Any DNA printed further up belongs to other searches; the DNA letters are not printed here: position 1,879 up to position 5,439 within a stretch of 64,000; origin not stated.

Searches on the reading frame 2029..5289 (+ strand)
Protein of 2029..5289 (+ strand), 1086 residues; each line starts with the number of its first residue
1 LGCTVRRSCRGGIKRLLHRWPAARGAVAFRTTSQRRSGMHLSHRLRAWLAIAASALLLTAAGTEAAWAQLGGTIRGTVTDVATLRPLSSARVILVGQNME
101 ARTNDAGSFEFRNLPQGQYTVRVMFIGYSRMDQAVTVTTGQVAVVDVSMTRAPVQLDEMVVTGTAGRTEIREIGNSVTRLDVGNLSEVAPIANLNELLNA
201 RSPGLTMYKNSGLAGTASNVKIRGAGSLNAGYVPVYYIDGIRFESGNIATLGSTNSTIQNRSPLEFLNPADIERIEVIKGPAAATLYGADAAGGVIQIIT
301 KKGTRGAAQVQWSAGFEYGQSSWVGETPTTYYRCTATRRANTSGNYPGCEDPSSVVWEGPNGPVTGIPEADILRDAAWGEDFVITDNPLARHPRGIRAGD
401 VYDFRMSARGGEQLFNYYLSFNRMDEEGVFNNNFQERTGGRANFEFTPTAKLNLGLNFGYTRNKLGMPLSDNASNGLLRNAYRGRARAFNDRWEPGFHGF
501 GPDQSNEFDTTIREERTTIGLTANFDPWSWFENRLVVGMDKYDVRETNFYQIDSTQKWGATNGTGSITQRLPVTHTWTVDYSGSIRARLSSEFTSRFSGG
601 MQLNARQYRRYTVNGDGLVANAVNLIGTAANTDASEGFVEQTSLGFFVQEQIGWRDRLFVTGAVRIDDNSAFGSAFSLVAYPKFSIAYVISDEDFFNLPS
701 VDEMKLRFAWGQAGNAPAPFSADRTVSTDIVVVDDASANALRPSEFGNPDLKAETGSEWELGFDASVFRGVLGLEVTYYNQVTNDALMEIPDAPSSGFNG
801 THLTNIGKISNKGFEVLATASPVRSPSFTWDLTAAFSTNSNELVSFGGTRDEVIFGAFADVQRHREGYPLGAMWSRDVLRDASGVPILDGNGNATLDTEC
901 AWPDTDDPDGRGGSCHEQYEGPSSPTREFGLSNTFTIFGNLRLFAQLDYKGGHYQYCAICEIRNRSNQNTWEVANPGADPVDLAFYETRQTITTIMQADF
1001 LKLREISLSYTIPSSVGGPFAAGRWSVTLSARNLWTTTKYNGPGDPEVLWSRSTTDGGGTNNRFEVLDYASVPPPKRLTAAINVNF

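Call 52: search_protein_families(library=pfam, proteins=[window:2029-5289:+], max_evalue=0.00001)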
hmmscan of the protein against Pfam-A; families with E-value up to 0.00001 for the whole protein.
window:2029-5289:+ (1086 aa): 5 families
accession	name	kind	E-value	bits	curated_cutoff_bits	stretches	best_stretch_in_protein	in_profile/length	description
PF00593.30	TonB_dep_Rec_b-barrel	-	6.4e-24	86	27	1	479-850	20-362/436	TonB dependent receptor-like, beta-barrel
PF07715.20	Plug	-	2e-18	67.3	23.9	1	171-295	3-107/107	TonB-dependent Receptor Plug Domain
PF13715.12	CarbopepD_reg_2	-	1.2e-17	64.2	32.2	1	74-161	1-88/88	CarboxypepD_reg-like domain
PF13620.12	CarboxypepD_reg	-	1.5e-16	60.9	32.3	1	73-150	1-82/82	Carboxypeptidase regulatory-like domain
PF14905.12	OMP_b-brl_3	-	6e-07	29.3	27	0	745-840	207-298/408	Outer membrane protein beta-barrel family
